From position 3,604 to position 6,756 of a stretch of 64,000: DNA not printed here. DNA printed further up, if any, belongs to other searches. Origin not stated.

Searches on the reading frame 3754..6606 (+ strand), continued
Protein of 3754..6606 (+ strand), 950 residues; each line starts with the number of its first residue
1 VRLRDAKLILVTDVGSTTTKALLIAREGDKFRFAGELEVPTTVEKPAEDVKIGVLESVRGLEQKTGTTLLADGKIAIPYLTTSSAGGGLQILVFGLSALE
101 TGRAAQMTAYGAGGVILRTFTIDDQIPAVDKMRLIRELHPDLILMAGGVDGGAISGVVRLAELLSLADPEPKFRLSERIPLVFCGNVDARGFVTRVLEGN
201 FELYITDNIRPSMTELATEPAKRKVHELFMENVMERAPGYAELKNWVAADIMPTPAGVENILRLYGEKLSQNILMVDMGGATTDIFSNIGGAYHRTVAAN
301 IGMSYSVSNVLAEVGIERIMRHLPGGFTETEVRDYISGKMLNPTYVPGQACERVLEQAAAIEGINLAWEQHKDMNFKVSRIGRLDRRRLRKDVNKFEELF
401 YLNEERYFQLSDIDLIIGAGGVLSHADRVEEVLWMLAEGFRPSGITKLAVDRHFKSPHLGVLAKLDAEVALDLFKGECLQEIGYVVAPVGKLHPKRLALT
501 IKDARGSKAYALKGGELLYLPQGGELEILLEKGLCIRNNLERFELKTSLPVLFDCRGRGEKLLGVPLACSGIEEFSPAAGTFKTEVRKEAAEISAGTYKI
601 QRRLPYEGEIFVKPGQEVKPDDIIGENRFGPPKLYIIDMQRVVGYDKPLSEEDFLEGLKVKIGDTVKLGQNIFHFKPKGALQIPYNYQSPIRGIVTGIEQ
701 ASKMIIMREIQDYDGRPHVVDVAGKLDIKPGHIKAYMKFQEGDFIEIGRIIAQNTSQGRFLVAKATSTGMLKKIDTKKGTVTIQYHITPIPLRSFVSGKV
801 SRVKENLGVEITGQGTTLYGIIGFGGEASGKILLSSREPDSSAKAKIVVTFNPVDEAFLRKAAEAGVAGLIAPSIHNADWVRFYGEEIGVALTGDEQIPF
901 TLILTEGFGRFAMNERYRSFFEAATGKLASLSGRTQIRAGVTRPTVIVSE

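Call 72: find_homologous_proteins(query=window:3754-6606:+, max_evalue=1e-200)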
Query window:3754-6606:+ (950 aa): 302 proteins with E <= 1e-200 among 8000 candidates; the best 120 are listed.
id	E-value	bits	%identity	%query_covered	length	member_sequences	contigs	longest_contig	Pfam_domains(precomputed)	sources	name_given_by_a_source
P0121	0.0e+0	2120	100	100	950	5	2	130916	PF01968.25,PF13941.13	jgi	-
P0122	0.0e+0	1979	94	100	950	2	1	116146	PF01968.25,PF13941.13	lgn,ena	-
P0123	0.0e+0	1866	87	100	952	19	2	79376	PF25984.1,PF01968.25,PF13941.13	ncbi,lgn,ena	-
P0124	0.0e+0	1848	88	100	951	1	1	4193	PF01968.25,PF13941.13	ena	-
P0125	0.0e+0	1823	85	100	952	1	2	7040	PF01968.25,PF13941.13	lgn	-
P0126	0.0e+0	1708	80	100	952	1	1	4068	PF25984.1,PF01968.25,PF13941.13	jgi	jgi:uncharacterized protein (TIGR01319 family)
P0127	0.0e+0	1705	80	100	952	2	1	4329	PF01968.25,PF13941.13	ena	-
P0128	0.0e+0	1349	63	100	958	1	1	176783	PF13941.13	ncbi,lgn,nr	ncbi:glutamate mutase L [candidate division WOR-3 bacterium]|nr:glutamate mutase L [candidate divisi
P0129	0.0e+0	1348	63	100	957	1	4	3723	PF05896.18,PF01968.25,PF13941.13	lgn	-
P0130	0.0e+0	1326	63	100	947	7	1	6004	PF13375.13,PF01968.25,PF13941.13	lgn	-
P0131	0.0e+0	1324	62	100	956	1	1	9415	PF01968.25,PF13941.13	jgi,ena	-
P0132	0.0e+0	1322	61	100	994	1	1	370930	PF13941.13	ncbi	-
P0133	0.0e+0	1310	62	99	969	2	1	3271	PF01968.25,PF13941.13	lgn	-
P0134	0.0e+0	1292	60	100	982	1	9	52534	PF25984.1,PF13941.13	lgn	-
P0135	0.0e+0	1221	59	100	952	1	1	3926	PF05896.18,PF01968.25,PF13941.13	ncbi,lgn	ncbi:MAG: glutamate mutase L [Candidatus Edwardsbacteria bacterium]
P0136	0.0e+0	1221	57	100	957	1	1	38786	PF01968.25,PF13941.13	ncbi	-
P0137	0.0e+0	1194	57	99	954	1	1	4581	PF13941.13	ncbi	-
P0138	0.0e+0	1191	56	100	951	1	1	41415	PF01968.25,PF13941.13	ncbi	-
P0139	0.0e+0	1190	57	99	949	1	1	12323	PF13941.13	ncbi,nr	ncbi:MAG: hypothetical protein GY771_05160 [bacterium]|nr:hypothetical protein [bacterium]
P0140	0.0e+0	1178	56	100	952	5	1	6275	PF01968.25,PF13941.13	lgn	-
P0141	0.0e+0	1176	56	99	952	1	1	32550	PF01968.25,PF13941.13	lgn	-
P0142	0.0e+0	1171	56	99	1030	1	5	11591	PF13375.13,PF01968.25,PF13941.13,PF01381.29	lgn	-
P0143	0.0e+0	1168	56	100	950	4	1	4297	PF05896.18,PF13375.13,PF25984.1,PF01968.25,PF13941.13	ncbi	-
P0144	0.0e+0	1152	55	100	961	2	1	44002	PF01968.25,PF13941.13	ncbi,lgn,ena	-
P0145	0.0e+0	1151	55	100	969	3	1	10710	PF01968.25,PF13941.13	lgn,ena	-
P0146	0.0e+0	1147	56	99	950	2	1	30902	PF13375.13,PF25984.1,PF01968.25,PF13941.13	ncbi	-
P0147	0.0e+0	1142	55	100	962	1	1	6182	PF01968.25,PF13941.13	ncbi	-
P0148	0.0e+0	1132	55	100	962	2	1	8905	PF01968.25,PF13941.13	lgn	-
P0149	0.0e+0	1128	54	100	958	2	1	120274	PF13941.13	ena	-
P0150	0.0e+0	1128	54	100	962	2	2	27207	PF01968.25,PF13941.13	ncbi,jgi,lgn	jgi:uncharacterized protein (TIGR01319 family)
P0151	0.0e+0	1125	55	99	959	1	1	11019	PF13941.13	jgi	jgi:uncharacterized protein (TIGR01319 family)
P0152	0.0e+0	1124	54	99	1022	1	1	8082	PF25984.1,PF12844.14,PF01968.25,PF13941.13,PF00364.29,PF01381.29,PF13560.13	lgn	-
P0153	0.0e+0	1120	54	100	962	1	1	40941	PF01968.25,PF13941.13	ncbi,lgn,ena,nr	ncbi:MAG: glutamate mutase L [Candidatus Aegiribacteria sp.]|nr:glutamate mutase L [Candidatus Aegir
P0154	0.0e+0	1116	55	99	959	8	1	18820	PF13941.13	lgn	-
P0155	0.0e+0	1111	53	100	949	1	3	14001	PF01968.25,PF13941.13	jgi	jgi:uncharacterized protein (TIGR01319 family)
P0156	0.0e+0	1107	53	99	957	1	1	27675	PF01968.25,PF13941.13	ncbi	-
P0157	0.0e+0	1106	53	100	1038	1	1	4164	PF12844.14,PF13941.13,PF01381.29,PF13560.13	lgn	-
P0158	0.0e+0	1106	54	99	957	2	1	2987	PF01968.25,PF13941.13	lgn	-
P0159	0.0e+0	1102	55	99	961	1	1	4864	PF01968.25,PF13941.13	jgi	jgi:uncharacterized protein (TIGR01319 family)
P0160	0.0e+0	1100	51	100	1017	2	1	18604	PF01968.25,PF13941.13,PF01381.29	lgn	-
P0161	0.0e+0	1096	53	98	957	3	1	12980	PF01968.25,PF13941.13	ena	-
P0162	0.0e+0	1094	53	99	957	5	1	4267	PF25984.1,PF01968.25,PF13941.13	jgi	jgi:uncharacterized protein (TIGR01319 family)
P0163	0.0e+0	1092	53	100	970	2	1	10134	PF01968.25,PF13941.13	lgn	-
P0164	0.0e+0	1087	53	99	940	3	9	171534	PF13941.13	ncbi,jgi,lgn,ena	-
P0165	0.0e+0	1085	53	99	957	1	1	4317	PF13941.13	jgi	jgi:uncharacterized protein (TIGR01319 family)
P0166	0.0e+0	1085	53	99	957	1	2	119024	PF25984.1,PF01968.25,PF13941.13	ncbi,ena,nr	ncbi:MAG: glutamate mutase L [Candidatus Aegiribacteria sp.]|nr:glutamate mutase L [Candidatus Aegir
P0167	0.0e+0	1083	52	99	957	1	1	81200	PF25984.1,PF13941.13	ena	-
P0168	0.0e+0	1081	53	99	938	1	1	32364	PF13941.13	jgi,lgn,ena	-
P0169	0.0e+0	1080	52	99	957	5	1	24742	PF13941.13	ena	-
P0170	0.0e+0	1080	52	100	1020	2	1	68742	PF05896.18,PF13375.13,PF12844.14,PF01968.25,PF13941.13,PF01381.29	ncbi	ncbi:MAG: glutamate mutase L [Candidatus Zixiibacteriota bacterium]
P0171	0.0e+0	1078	53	99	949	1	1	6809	PF13375.13,PF25984.1,PF13941.13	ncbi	-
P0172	0.0e+0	1078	61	84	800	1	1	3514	PF13941.13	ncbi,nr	ncbi:hypothetical protein GF359_07945, partial [candidate division WOR-3 bacterium]|nr:hypothetical 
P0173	0.0e+0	1076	52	99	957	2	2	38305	PF13375.13,PF01968.25,PF13941.13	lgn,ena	-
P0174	0.0e+0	1076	53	99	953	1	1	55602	PF01968.25,PF13941.13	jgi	jgi:uncharacterized protein (TIGR01319 family)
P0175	0.0e+0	1076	53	99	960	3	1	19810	PF01968.25,PF13941.13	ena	-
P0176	0.0e+0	1069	53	99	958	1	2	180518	PF13941.13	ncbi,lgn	-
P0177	0.0e+0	1066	53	99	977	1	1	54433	PF13375.13,PF13941.13,PF25919.1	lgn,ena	-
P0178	0.0e+0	1065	51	99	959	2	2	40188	PF01968.25,PF13941.13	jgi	jgi:uncharacterized protein (TIGR01319 family)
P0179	0.0e+0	1064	51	99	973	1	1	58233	PF13941.13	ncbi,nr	ncbi:hypothetical protein GF402_01695 [Candidatus Fermentibacteria bacterium]|nr:hypothetical protei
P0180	0.0e+0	1061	53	100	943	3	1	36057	PF13941.13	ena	-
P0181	0.0e+0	1061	52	99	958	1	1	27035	PF05896.18,PF01968.25,PF13941.13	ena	-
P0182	0.0e+0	1060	52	99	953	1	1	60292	PF05896.18,PF13375.13,PF13941.13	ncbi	-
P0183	0.0e+0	1055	52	100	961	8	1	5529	PF01968.25,PF13941.13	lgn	-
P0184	0.0e+0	1052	52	100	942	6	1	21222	PF13375.13,PF01968.25,PF13941.13,PF00364.29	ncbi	-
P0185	0.0e+0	1052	52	99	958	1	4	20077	PF25984.1,PF01968.25,PF13941.13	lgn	-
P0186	0.0e+0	1050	52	99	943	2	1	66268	PF13941.13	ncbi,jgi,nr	ncbi:MAG TPA: hypothetical protein ENN07_06755 [candidate division Zixibacteria bacterium]|nr:hypoth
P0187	0.0e+0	1050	52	99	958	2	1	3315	PF05896.18,PF25984.1,PF01968.25,PF13941.13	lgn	-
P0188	0.0e+0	1045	51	100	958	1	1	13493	PF13941.13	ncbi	-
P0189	0.0e+0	1043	51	99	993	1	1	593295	PF13941.13,PF01381.29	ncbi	-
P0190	0.0e+0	1043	52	99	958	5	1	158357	PF01968.25,PF13941.13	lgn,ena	-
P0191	0.0e+0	1041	51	99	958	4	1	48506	PF05896.18,PF13375.13,PF25984.1,PF01968.25,PF13941.13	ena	-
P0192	0.0e+0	1035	51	100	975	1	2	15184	PF13941.13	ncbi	-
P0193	0.0e+0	1034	51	99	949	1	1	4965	PF01968.25,PF13941.13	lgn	-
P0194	0.0e+0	1034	50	100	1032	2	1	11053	PF05896.18,PF12844.14,PF01968.25,PF13941.13,PF01381.29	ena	-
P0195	0.0e+0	1033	51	99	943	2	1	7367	PF05896.18,PF01968.25,PF13941.13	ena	-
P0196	0.0e+0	1032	50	99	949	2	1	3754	PF05896.18,PF13375.13,PF25984.1,PF13941.13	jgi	-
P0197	0.0e+0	1031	50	99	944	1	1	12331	PF13375.13,PF13941.13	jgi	jgi:uncharacterized protein (TIGR01319 family)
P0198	0.0e+0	1026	51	99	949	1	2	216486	PF25984.1,PF01968.25,PF13941.13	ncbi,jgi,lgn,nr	ncbi:MAG: hypothetical protein AVO35_07740 [Candidatus Aegiribacteria sp. MLS_C]|nr:MAG: hypothetica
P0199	0.0e+0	1021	50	100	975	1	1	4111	PF13941.13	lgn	-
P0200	0.0e+0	1021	49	100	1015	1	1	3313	PF12844.14,PF01968.25,PF13941.13,PF01381.29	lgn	-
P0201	0.0e+0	1021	50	99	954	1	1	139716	PF05896.18,PF25984.1,PF01968.25,PF13941.13,PF00364.29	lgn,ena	-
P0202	9.7e-297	1005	53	91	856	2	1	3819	PF25984.1,PF13941.13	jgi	-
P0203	4.6e-296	1003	49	100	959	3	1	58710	PF13941.13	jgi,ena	-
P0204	9.9e-295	999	50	100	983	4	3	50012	PF13941.13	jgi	-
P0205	1.7e-294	998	50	99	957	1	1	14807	PF13375.13,PF25984.1,PF13941.13,PF25919.1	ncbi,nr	ncbi:MAG: hypothetical protein GF330_00590 [Candidatus Eisenbacteria bacterium]|nr:hypothetical prot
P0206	5.6e-294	996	50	99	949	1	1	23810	PF13375.13,PF13941.13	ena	-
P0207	3.6e-293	993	49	100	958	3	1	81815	PF13941.13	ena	-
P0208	4.2e-293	993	49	100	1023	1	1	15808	PF05896.18,PF13375.13,PF12844.14,PF01968.25,PF13941.13,PF01381.29,PF13560.13,PF13443.13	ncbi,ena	-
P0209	6.3e-291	986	49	99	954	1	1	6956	PF01968.25,PF13941.13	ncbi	-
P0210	8.5e-291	986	51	92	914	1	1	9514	PF05896.18,PF13375.13,PF13941.13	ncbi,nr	ncbi:MAG: hypothetical protein GQ565_04950, partial [Candidatus Aegiribacteria sp.]|nr:hypothetical 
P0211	2.2e-290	984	49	100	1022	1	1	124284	PF05896.18,PF13375.13,PF25984.1,PF12844.14,PF01968.25,PF13941.13,PF01381.29,PF13560.13,PF13443.13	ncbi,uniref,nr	ncbi:MAG: helix-turn-helix domain-containing protein [Candidatus Mcinerneyibacterium aminivorans]|un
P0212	6.7e-288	976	59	79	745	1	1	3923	PF13941.13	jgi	jgi:hypothetical protein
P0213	1.6e-287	975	51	99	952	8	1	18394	PF05896.18,PF13375.13,PF25984.1,PF13941.13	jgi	jgi:uncharacterized protein (TIGR01319 family)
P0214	6.4e-287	973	50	99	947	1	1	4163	PF05896.18,PF13375.13,PF13941.13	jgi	jgi:uncharacterized protein (TIGR01319 family)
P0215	2.7e-283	961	49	100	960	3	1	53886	PF05896.18,PF13941.13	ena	-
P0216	1.3e-281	955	48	99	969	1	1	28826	PF13375.13,PF13941.13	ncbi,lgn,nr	ncbi:glutamate mutase L [Candidatus Fermentibacteria bacterium]|nr:glutamate mutase L [Candidatus Fe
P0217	3.5e-281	954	51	99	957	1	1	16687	PF13941.13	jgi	jgi:hypothetical protein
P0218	8.3e-281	952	49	99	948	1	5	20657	PF13375.13,PF13941.13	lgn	-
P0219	1.7e-277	942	47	99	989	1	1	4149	PF01968.25,PF13941.13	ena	-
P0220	6.0e-275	933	46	100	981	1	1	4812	PF25984.1,PF01968.25,PF13941.13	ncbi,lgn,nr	ncbi:MAG: glutamate mutase L [Candidatus Delongbacteria bacterium]|nr:glutamate mutase L [Candidatus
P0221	6.6e-274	930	49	99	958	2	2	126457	PF13941.13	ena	-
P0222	1.7e-273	928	47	99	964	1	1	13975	PF13941.13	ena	-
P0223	1.0e-272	926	45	100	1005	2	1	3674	PF25984.1,PF01968.25,PF13941.13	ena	-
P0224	1.1e-272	926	46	99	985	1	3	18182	PF01968.25,PF13941.13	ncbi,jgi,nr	ncbi:MAG: glutamate mutase L [Candidatus Delongbacteria bacterium]|jgi:uncharacterized protein (TIGR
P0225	7.6e-272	923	45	99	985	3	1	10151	PF01968.25,PF13941.13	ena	-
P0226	1.3e-270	919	47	100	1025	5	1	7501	PF05896.18,PF13375.13,PF12844.14,PF01968.25,PF13941.13,PF01381.29,PF13560.13,PF13443.13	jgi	-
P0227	1.4e-267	909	48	100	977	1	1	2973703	PF05896.18,PF13375.13,PF13941.13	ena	-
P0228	2.1e-267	908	47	100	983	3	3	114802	PF01968.25,PF13941.13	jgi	jgi:uncharacterized protein (TIGR01319 family)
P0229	3.8e-264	897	47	100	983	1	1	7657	PF13941.13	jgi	jgi:uncharacterized protein (TIGR01319 family)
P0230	2.5e-263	895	44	100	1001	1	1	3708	PF13941.13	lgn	-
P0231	1.1e-262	893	45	100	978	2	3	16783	PF01968.25,PF13941.13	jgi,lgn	jgi:uncharacterized protein (TIGR01319 family)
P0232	1.1e-262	892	47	99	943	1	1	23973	PF13941.13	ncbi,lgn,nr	ncbi:glutamate mutase L [Candidatus Fermentibacteria bacterium]|nr:glutamate mutase L [Candidatus Fe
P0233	1.2e-262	892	46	100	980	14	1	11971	PF25984.1,PF01968.25,PF13941.13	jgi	-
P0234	2.0e-262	892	47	100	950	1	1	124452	PF13941.13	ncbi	-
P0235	3.0e-262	891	47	100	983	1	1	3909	PF25984.1,PF01968.25,PF13941.13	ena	-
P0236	3.1e-259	881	45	100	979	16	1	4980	PF01968.25,PF13941.13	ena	-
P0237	4.5e-257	874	46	99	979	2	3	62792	PF13941.13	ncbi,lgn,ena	-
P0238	7.6e-256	870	45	99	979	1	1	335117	PF01968.25,PF13941.13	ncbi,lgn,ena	-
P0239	7.4e-254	863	56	74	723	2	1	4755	PF13941.13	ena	-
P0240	3.4e-253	861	44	99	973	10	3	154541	PF13941.13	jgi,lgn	-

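Call 73: list_cluster_members(proteins=[P0121, P0122, P0123])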
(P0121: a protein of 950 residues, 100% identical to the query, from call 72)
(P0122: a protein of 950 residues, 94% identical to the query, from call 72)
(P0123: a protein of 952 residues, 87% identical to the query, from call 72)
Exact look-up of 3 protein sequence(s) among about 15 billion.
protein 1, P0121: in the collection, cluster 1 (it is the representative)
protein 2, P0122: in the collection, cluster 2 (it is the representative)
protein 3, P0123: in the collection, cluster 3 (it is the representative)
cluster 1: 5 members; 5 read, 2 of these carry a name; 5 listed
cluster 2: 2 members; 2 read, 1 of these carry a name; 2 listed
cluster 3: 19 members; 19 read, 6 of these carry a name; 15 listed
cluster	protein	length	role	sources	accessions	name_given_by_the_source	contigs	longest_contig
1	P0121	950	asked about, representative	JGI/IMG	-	-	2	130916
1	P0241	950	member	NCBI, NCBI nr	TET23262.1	MAG: hypothetical protein E3J71_02555 [Candidatus Stahlbacteria bacterium]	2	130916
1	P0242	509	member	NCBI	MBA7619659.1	hypothetical protein ES703_27000 [subsurface metagenome]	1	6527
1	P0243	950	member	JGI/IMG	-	-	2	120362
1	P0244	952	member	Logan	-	-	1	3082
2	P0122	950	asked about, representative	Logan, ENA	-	-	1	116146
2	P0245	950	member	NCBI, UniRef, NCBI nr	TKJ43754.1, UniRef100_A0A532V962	hypothetical protein CEE36_03445 [candidate division TA06 bacterium B3_TA06] | Methylaspartate mutase n=1 Tax=candidate division TA06 bacterium B3_TA06 TaxID=2012487 ... | MAG: hypothetical protein CEE36_03445 [candidate division TA06 bacterium B3_TA06]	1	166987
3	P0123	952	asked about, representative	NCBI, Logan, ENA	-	-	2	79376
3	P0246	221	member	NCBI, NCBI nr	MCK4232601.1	hypothetical protein KAX21_06600, partial [candidate division WOR-3 bacterium] | hypothetical protein [candidate division WOR-3 bacterium]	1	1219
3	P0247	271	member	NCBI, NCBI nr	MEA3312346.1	MAG: hypothetical protein U9Q76_09045, partial [candidate division WOR-3 bacterium] | hypothetical protein [candidate division WOR-3 bacterium]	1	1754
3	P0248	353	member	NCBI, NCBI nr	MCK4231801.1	glutamate mutase L, partial [candidate division WOR-3 bacterium] | glutamate mutase L [candidate division WOR-3 bacterium]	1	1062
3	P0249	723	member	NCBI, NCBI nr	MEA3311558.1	MAG: glutamate mutase L, partial [candidate division WOR-3 bacterium] | glutamate mutase L [candidate division WOR-3 bacterium]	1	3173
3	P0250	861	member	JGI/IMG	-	uncharacterized protein (TIGR01319 family)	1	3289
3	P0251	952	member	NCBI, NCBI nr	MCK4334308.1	glutamate mutase L [candidate division WOR-3 bacterium]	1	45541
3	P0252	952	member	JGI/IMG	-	-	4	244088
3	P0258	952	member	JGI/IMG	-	-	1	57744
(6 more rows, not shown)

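Call 74: find_encoding_contigs(protein=P0241, flank=10000, max_places=3)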
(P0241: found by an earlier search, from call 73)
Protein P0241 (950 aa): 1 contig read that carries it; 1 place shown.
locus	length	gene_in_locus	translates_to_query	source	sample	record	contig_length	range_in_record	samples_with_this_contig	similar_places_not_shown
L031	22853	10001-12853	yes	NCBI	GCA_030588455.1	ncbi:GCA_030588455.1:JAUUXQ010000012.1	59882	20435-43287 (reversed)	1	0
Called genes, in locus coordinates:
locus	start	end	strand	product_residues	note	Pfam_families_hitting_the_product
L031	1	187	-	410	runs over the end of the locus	PF12804:NTP_transf_3, PF01066:CDP-OH_P_transf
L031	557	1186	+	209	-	-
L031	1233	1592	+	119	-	PF08378:NERD (faint), PF02021:UPF0102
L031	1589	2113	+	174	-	-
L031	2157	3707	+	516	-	PF13541:ChlI, PF05496:RuvB_N (faint), PF00158:Sigma54_activat (faint), PF01078:Mg_chelatase, PF07728:AAA_5, PF00493:MCM (weak), PF13335:Mg_chelatase_C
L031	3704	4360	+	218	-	PF12686:DUF3800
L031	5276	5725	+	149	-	PF02502:LacAB_rpiB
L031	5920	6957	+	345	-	PF00493:MCM (weak), PF20030:bpMoxR, PF07726:AAA_3, PF07728:AAA_5, PF17863:AAA_lid_2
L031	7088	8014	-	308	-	PF00892:EamA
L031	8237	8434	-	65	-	-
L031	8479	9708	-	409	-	PF03235:GmrSD_N, PF01844:HNH, PF14279:HNH_5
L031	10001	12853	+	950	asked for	PF01968:Hydantoinase_A (faint), PF13941:MutL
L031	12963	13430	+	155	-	PF04343:DUF488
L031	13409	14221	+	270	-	-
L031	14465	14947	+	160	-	-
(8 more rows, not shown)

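Call 75: find_encoding_contigs(protein=P0245, flank=10000, max_places=3)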
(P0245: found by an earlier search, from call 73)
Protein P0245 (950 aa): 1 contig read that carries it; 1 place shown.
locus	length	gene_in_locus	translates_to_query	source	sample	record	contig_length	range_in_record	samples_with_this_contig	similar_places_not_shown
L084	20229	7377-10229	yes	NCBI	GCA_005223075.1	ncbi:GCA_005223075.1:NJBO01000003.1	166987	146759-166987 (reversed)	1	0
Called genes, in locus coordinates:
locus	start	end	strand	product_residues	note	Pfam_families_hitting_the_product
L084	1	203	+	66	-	PF17863:AAA_lid_2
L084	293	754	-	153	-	-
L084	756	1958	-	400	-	-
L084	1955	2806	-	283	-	PF00069:Pkinase, PF01636:APH (faint), PF07714:PK_Tyr_Ser-Thr, PF03109:ABC1 (faint), PF01163:RIO1 (weak), PF17667:Pkinase_fungal (weak)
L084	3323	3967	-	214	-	PF14196:ATC_hydrolase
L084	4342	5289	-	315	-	PF01420:Methylase_S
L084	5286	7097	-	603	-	PF02384:N6_Mtase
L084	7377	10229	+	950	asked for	PF01968:Hydantoinase_A (faint), PF13941:MutL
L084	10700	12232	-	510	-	-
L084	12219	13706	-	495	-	PF01582:TIR (faint), PF13676:TIR_2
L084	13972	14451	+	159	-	-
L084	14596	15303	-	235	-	-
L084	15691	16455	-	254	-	PF13489:Methyltransf_23, PF13847:Methyltransf_31, PF08241:Methyltransf_11, PF08242:Methyltransf_12, PF13649:Methyltransf_25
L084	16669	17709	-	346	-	PF00106:adh_short, PF08659:KR, PF13561:adh_short_C2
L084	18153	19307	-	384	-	-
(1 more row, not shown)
